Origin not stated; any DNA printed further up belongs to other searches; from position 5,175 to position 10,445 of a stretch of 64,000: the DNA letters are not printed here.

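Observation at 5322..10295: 1657-aa helicase-nuclease carries a GreA/GreB C-terminal-like domain at its extreme C-terminus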

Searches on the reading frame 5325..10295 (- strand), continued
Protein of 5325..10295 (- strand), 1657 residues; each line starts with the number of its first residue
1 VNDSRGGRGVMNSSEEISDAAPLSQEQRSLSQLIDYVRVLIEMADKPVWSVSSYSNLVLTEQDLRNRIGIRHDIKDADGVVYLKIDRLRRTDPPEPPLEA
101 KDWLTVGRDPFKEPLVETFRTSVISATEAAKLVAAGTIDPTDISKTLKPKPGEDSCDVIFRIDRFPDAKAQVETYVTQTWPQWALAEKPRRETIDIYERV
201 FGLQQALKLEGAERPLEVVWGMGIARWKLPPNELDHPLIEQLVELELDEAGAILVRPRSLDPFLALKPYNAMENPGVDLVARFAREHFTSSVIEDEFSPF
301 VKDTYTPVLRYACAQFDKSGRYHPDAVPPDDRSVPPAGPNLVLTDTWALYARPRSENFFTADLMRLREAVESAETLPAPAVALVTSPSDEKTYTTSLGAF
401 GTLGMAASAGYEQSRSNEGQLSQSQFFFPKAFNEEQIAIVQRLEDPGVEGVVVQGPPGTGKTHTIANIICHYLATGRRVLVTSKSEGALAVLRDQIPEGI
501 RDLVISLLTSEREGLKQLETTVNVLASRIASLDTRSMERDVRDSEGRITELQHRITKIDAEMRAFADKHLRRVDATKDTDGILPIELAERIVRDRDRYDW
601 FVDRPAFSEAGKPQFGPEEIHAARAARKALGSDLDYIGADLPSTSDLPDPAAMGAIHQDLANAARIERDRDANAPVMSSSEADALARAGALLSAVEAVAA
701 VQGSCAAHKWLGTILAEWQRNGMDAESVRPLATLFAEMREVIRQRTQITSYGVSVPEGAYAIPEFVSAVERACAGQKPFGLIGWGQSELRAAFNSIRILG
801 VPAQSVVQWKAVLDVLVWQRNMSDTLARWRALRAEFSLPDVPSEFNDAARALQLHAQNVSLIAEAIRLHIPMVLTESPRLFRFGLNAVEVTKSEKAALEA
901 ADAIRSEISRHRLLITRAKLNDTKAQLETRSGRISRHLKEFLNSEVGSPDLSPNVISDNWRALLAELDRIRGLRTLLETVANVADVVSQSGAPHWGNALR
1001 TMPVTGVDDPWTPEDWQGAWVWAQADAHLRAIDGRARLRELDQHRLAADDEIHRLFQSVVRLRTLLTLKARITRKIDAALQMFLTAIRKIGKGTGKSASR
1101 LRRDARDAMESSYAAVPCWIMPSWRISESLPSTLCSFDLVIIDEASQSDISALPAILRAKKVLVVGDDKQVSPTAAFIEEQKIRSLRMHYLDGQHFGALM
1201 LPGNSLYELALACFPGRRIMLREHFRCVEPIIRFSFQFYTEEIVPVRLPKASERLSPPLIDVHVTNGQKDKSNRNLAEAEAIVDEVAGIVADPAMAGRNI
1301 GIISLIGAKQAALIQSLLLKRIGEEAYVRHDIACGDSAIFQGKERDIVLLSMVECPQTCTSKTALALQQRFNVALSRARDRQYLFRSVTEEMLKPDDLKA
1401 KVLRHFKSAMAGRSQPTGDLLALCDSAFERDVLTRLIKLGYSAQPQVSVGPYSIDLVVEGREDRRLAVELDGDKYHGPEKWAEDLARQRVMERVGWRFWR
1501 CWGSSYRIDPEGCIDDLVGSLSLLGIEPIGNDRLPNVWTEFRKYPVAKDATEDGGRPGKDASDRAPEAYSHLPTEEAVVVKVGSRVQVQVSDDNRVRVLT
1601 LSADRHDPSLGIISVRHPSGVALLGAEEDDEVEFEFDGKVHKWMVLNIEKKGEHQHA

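Call 8: find_homologous_proteins(query=window:5325-10295:-, max_evalue=1e-10)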
Query window:5325-10295:- (1657 aa): 3129 proteins with E <= 1e-10 among 8000 candidates; the best 120 are listed.
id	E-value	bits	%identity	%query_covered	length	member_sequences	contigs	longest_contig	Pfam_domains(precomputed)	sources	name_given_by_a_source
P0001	0.0e+0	3449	93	99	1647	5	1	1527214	PF01272.26,PF04480.19,PF13087.13,PF13086.13,PF13604.13,PF13245.13,PF18741.8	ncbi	ncbi:MAG: AAA domain-containing protein [Pseudomonadota bacterium]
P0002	0.0e+0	2568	69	99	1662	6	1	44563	PF01272.26,PF04480.19,PF13087.13,PF13086.13,PF13604.13,PF13245.13,PF18741.8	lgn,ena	-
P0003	0.0e+0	2540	69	99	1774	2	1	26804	PF01272.26,PF04480.19,PF13087.13,PF13086.13,PF13604.13,PF13245.13,PF18741.8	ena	-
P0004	0.0e+0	2519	68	99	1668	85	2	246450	PF01272.26,PF04480.19,PF13087.13,PF13086.13,PF01443.25,PF13604.13,PF13245.13,PF18741.8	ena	-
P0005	0.0e+0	2501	68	99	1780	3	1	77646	PF01272.26,PF04480.19,PF13087.13,PF13086.13,PF01443.25,PF13604.13,PF13245.13,PF18741.8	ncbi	ncbi:MAG: AAA domain-containing protein [Nitrospiraceae bacterium]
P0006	0.0e+0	2501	68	98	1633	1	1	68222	PF01272.26,PF04480.19,PF13087.13,PF13086.13,PF13604.13,PF13245.13,PF18741.8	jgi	jgi:very-short-patch-repair endonuclease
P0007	0.0e+0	2496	68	98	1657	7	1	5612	PF01272.26,PF04480.19,PF13087.13,PF13086.13,PF01443.25,PF13604.13,PF13245.13,PF18741.8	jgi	jgi:very-short-patch-repair endonuclease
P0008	0.0e+0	2494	68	98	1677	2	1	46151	PF01272.26,PF04480.19,PF13087.13,PF13086.13,PF13604.13,PF13245.13,PF18741.8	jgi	-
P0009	0.0e+0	2490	68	98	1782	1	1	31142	PF01272.26,PF04480.19,PF13087.13,PF13086.13,PF13604.13,PF13245.13,PF18741.8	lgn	-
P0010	0.0e+0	2482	68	99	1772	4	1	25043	PF01272.26,PF04480.19,PF13087.13,PF13086.13,PF13604.13,PF13245.13,PF18741.8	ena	-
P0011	0.0e+0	2481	67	100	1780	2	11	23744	PF01272.26,PF13087.13,PF13086.13,PF13604.13,PF13245.13,PF18741.8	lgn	-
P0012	0.0e+0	2476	68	98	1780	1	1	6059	PF01272.26,PF04480.19,PF13087.13,PF13086.13,PF01443.25,PF13604.13,PF13245.13,PF18741.8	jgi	-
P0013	0.0e+0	2473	67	99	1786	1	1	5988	PF01272.26,PF04480.19,PF13087.13,PF13086.13,PF13604.13,PF13245.13,PF18741.8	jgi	-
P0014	0.0e+0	2471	68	98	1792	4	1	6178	PF01272.26,PF04480.19,PF13087.13,PF13086.13,PF13604.13,PF13245.13,PF18741.8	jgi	-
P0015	0.0e+0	2470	67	99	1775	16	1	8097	PF01272.26,PF13087.13,PF13086.13,PF13604.13,PF13245.13,PF18741.8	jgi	jgi:very-short-patch-repair endonuclease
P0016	0.0e+0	2468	67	98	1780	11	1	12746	PF01272.26,PF04480.19,PF13087.13,PF13086.13,PF13604.13,PF13245.13,PF18741.8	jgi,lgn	jgi:very-short-patch-repair endonuclease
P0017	0.0e+0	2464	67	98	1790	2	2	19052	PF01272.26,PF04480.19,PF13087.13,PF13086.13,PF01443.25,PF13604.13,PF13245.13,PF18741.8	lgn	-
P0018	0.0e+0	2463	68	97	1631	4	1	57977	PF01272.26,PF04480.19,PF13087.13,PF13086.13,PF13604.13,PF13245.13,PF18741.8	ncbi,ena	-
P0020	0.0e+0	2440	66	99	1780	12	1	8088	PF01272.26,PF04480.19,PF13087.13,PF13086.13,PF13604.13,PF13245.13,PF18741.8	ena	-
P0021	0.0e+0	2430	66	98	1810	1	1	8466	PF01272.26,PF13087.13,PF13086.13,PF13604.13,PF13245.13,PF18741.8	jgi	jgi:very-short-patch-repair endonuclease/transcription elongation GreA/GreB family factor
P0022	0.0e+0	2430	65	100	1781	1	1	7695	PF01272.26,PF04480.19,PF13087.13,PF13086.13,PF01443.25,PF13604.13,PF13245.13,PF18741.8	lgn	-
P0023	0.0e+0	2414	66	98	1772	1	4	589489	PF01272.26,PF04480.19,PF13087.13,PF13086.13,PF13604.13,PF13245.13,PF18741.8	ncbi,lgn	-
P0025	0.0e+0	2371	65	98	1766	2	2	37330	PF01272.26,PF13087.13,PF13086.13,PF13604.13,PF13245.13,PF18741.8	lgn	-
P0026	0.0e+0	2369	65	98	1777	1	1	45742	PF01272.26,PF04480.19,PF13087.13,PF13086.13,PF13604.13,PF13245.13,PF18741.8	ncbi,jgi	jgi:very-short-patch-repair endonuclease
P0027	0.0e+0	2367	64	99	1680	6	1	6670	PF01272.26,PF04480.19,PF13087.13,PF13086.13,PF13604.13,PF13245.13,PF18741.8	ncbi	-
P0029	0.0e+0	2320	63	99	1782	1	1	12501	PF01272.26,PF04480.19,PF13087.13,PF13086.13,PF13604.13,PF13245.13,PF18741.8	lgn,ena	-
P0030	0.0e+0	2302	64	98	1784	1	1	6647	PF01272.26,PF04480.19,PF13087.13,PF13086.13,PF13604.13,PF13245.13,PF18741.8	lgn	-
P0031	0.0e+0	2302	63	98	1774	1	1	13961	PF01272.26,PF04480.19,PF13087.13,PF13086.13,PF13604.13,PF13245.13,PF18741.8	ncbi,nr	ncbi:MAG: AAA family ATPase [Rhodospirillales bacterium]|nr:AAA family ATPase [Rhodospirillales bact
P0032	0.0e+0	2297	63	98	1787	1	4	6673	PF01272.26,PF04480.19,PF13087.13,PF13086.13,PF13604.13,PF13245.13,PF18741.8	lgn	-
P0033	0.0e+0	2292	62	100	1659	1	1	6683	PF01272.26,PF04480.19,PF13087.13,PF13086.13,PF13604.13,PF13245.13,PF18741.8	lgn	-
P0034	0.0e+0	2291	63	98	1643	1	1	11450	PF01272.26,PF04480.19,PF13087.13,PF13086.13,PF13604.13,PF13245.13,PF18741.8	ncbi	-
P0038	0.0e+0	2160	68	86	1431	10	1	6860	PF01272.26,PF04480.19,PF13087.13,PF13086.13,PF01443.25,PF13604.13,PF13245.13,PF18741.8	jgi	jgi:very-short-patch-repair endonuclease/transcription elongation GreA/GreB family factor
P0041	0.0e+0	1911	68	77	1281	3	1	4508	PF01272.26,PF04480.19,PF13087.13,PF13086.13,PF01443.25,PF13604.13,PF13245.13,PF18741.8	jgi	jgi:transcription elongation GreA/GreB family factor/very-short-patch-repair endonuclease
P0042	0.0e+0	1876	67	77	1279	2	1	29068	PF01272.26,PF04480.19,PF13087.13,PF13086.13,PF01443.25,PF13604.13,PF13245.13,PF18741.8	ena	-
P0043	0.0e+0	1793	50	98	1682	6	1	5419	PF01272.26,PF04480.19,PF13087.13,PF13086.13,PF05127.22,PF13604.13,PF13245.13,PF18741.8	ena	-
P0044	0.0e+0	1789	49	98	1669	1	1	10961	PF01272.26,PF04480.19,PF13087.13,PF13086.13,PF05127.22,PF13604.13,PF13245.13,PF18741.8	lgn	-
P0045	0.0e+0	1775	49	98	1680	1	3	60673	PF01272.26,PF04480.19,PF13087.13,PF13086.13,PF13604.13,PF13245.13,PF18741.8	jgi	-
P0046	0.0e+0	1741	48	98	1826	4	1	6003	PF01272.26,PF04480.19,PF13087.13,PF13086.13,PF13604.13,PF13245.13,PF18741.8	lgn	-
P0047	0.0e+0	1741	50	97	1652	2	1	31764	PF01272.26,PF04480.19,PF13087.13,PF13086.13,PF13604.13,PF13245.13,PF18741.8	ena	-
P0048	0.0e+0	1728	48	98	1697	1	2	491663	PF01272.26,PF04480.19,PF13087.13,PF13086.13,PF13604.13,PF13245.13,PF18741.8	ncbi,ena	-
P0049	0.0e+0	1723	48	98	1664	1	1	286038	PF01272.26,PF04480.19,PF13087.13,PF13086.13,PF05127.22,PF13604.13,PF13245.13,PF18741.8,PF00580.28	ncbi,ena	-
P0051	0.0e+0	1715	49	99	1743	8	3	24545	PF01272.26,PF13087.13,PF13086.13,PF01443.25,PF13604.13,PF13245.13,PF18741.8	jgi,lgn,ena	-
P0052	0.0e+0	1712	49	99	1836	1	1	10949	PF01272.26,PF04480.19,PF13087.13,PF13086.13,PF13604.13,PF13245.13,PF18741.8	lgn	-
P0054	0.0e+0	1706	50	98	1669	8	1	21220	PF01272.26,PF13087.13,PF13086.13,PF13604.13,PF13245.13,PF18741.8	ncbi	ncbi:MAG: AAA domain-containing protein [Gammaproteobacteria bacterium]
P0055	0.0e+0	1701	47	98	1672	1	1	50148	PF01272.26,PF04480.19,PF13087.13,PF13086.13,PF01443.25,PF13604.13,PF13245.13,PF18741.8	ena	-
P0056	0.0e+0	1696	49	98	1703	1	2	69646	PF01272.26,PF04480.19,PF13087.13,PF13086.13,PF13604.13,PF13245.13,PF18741.8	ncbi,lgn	ncbi:MAG: AAA domain-containing protein [Gammaproteobacteria bacterium]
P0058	0.0e+0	1693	50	99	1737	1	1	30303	PF01272.26,PF13087.13,PF13086.13,PF13604.13,PF13245.13,PF18741.8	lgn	-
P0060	0.0e+0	1692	48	98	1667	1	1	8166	PF01272.26,PF04480.19,PF13087.13,PF13086.13,PF05127.22,PF13604.13,PF13245.13,PF18741.8,PF00580.28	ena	-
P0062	0.0e+0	1674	47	98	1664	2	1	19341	PF01272.26,PF04480.19,PF13087.13,PF13086.13,PF05127.22,PF13604.13,PF13245.13,PF18741.8,PF00580.28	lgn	-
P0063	0.0e+0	1673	47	98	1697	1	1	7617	PF01272.26,PF13087.13,PF13086.13,PF05127.22,PF13604.13,PF13245.13,PF18741.8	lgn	-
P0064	0.0e+0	1669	49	97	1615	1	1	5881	PF01272.26,PF04480.19,PF13087.13,PF13086.13,PF13604.13,PF13245.13,PF18741.8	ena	-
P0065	0.0e+0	1669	48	98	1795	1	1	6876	PF01272.26,PF13087.13,PF13086.13,PF13604.13,PF13245.13,PF18741.8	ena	-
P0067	0.0e+0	1667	49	98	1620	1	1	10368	PF01272.26,PF13087.13,PF13086.13,PF05127.22,PF13604.13,PF13245.13,PF18741.8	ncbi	ncbi:MAG: DNA helicase, partial [Blastocatellia bacterium]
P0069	0.0e+0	1661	48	98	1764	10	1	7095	PF01272.26,PF13087.13,PF13086.13,PF05127.22,PF13604.13,PF13245.13,PF18741.8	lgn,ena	-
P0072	0.0e+0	1649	47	99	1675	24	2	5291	PF01272.26,PF04480.19,PF13087.13,PF13086.13,PF05127.22,PF13604.13,PF13245.13,PF18741.8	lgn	-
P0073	0.0e+0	1648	48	100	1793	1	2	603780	PF13087.13,PF13086.13,PF05127.22,PF13604.13,PF13245.13,PF18741.8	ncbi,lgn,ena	-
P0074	0.0e+0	1647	48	98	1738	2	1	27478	PF13087.13,PF13086.13,PF05127.22,PF13604.13,PF13245.13,PF18741.8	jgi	-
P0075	0.0e+0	1642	49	98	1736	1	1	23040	PF01272.26,PF04480.19,PF13087.13,PF13086.13,PF05127.22,PF01443.25,PF13604.13,PF13245.13,PF18741.8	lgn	-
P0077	0.0e+0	1641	49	98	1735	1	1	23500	PF01272.26,PF13087.13,PF13086.13,PF13604.13,PF13245.13,PF18741.8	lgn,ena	-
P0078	0.0e+0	1641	46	98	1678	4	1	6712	PF01272.26,PF04480.19,PF13087.13,PF13086.13,PF05127.22,PF13604.13,PF13245.13,PF18741.8,PF00580.28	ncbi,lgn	-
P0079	0.0e+0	1641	48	99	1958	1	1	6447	PF11784.14,PF01272.26,PF04480.19,PF13087.13,PF13086.13,PF13604.13,PF13245.13,PF18741.8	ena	-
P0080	0.0e+0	1638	48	99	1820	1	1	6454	PF01272.26,PF13087.13,PF13086.13,PF13604.13,PF13245.13,PF18741.8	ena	-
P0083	0.0e+0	1632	48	98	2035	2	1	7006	PF01272.26,PF13087.13,PF13086.13,PF13604.13,PF13245.13,PF18741.8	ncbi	-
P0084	0.0e+0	1625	49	98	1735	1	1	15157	PF01272.26,PF13087.13,PF13086.13,PF01443.25,PF13604.13,PF13245.13,PF18741.8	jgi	-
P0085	0.0e+0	1622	47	98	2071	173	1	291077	PF11784.14,PF01272.26,PF04480.19,PF13087.13,PF13086.13,PF13604.13,PF13245.13,PF18741.8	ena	-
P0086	0.0e+0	1621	46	98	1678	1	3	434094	PF01272.26,PF04480.19,PF13087.13,PF13086.13,PF13604.13,PF13245.13,PF18741.8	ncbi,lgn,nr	ncbi:MAG: AAA family ATPase [Desulfobacteraceae bacterium]|nr:AAA family ATPase [Desulfobacteraceae 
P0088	0.0e+0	1619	48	98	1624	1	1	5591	PF01272.26,PF04480.19,PF13087.13,PF13086.13,PF01443.25,PF13604.13,PF13245.13,PF18741.8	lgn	-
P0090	0.0e+0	1617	47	98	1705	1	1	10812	PF01272.26,PF04480.19,PF13087.13,PF13086.13,PF01443.25,PF13604.13,PF13245.13,PF18741.8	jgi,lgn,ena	-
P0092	0.0e+0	1608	47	99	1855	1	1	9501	PF01272.26,PF04480.19,PF13087.13,PF13086.13,PF13604.13,PF13245.13,PF18741.8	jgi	jgi:very-short-patch-repair endonuclease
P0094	0.0e+0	1605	47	98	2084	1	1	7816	PF01272.26,PF04480.19,PF13087.13,PF13086.13,PF13604.13,PF13245.13,PF18741.8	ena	-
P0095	0.0e+0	1603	47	98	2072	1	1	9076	PF01272.26,PF04480.19,PF13087.13,PF13086.13,PF13604.13,PF13245.13,PF18741.8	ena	-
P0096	0.0e+0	1598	47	99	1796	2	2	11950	PF01272.26,PF13087.13,PF13086.13,PF13604.13,PF13245.13,PF18741.8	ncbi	-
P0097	0.0e+0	1592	47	99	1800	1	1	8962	PF01272.26,PF13087.13,PF13086.13,PF13604.13,PF13245.13,PF18741.8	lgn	-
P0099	0.0e+0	1590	47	99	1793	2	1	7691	PF01272.26,PF13087.13,PF13086.13,PF13604.13,PF13245.13,PF18741.8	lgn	-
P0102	0.0e+0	1585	46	98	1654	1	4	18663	PF01272.26,PF04480.19,PF13087.13,PF13086.13,PF13604.13,PF13245.13,PF18741.8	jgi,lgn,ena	jgi:very-short-patch-repair endonuclease/transcription elongation GreA/GreB family factor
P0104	0.0e+0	1577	47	98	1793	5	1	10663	PF01272.26,PF13087.13,PF13086.13,PF13604.13,PF13245.13,PF18741.8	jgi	jgi:transcription elongation GreA/GreB family factor/very-short-patch-repair endonuclease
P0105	0.0e+0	1576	47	98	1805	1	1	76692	PF01272.26,PF13087.13,PF13086.13,PF13604.13,PF13245.13,PF18741.8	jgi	jgi:transcription elongation GreA/GreB family factor/very-short-patch-repair endonuclease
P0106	0.0e+0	1573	47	99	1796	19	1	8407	PF01272.26,PF13087.13,PF13086.13,PF13604.13,PF13245.13,PF18741.8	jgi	jgi:very-short-patch-repair endonuclease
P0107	0.0e+0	1572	47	98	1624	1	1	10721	PF01272.26,PF04480.19,PF13087.13,PF13086.13,PF01443.25,PF13604.13,PF13245.13,PF18741.8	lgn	-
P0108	0.0e+0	1565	47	98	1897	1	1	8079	PF01272.26,PF04480.19,PF13087.13,PF13086.13,PF13604.13,PF13245.13,PF18741.8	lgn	-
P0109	0.0e+0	1563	47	98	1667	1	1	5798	PF01272.26,PF04480.19,PF13087.13,PF13086.13,PF13604.13,PF13245.13,PF18741.8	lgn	-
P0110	0.0e+0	1560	46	99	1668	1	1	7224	PF01272.26,PF04480.19,PF13087.13,PF13086.13,PF13604.13,PF13245.13,PF18741.8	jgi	jgi:transcription elongation GreA/GreB family factor/very-short-patch-repair endonuclease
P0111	0.0e+0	1559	47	98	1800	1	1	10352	PF01272.26,PF04480.19,PF13087.13,PF13086.13,PF13604.13,PF13245.13,PF18741.8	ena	-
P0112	0.0e+0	1555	46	99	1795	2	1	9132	PF01272.26,PF13087.13,PF13086.13,PF13604.13,PF13245.13,PF18741.8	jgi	jgi:transcription elongation GreA/GreB family factor/very-short-patch-repair endonuclease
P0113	0.0e+0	1554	46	99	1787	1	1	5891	PF01272.26,PF13087.13,PF13086.13,PF13604.13,PF13245.13,PF18741.8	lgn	-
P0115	0.0e+0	1551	46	98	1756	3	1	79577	PF01272.26,PF13087.13,PF13086.13,PF13604.13,PF13245.13,PF18741.8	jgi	jgi:transcription elongation GreA/GreB family factor/very-short-patch-repair endonuclease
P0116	0.0e+0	1550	46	98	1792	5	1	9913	PF01272.26,PF13087.13,PF13086.13,PF13604.13,PF13245.13,PF18741.8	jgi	jgi:very-short-patch-repair endonuclease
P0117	0.0e+0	1546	47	99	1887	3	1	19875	PF01272.26,PF04480.19,PF13087.13,PF13086.13,PF13604.13,PF13245.13,PF18741.8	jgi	jgi:very-short-patch-repair endonuclease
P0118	0.0e+0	1544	46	97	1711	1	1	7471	PF01272.26,PF13087.13,PF13086.13,PF05127.22,PF13604.13,PF13245.13,PF18741.8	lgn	-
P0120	0.0e+0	1535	46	98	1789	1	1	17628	PF01272.26,PF13087.13,PF13086.13,PF13604.13,PF13245.13,PF18741.8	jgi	jgi:transcription elongation GreA/GreB family factor/very-short-patch-repair endonuclease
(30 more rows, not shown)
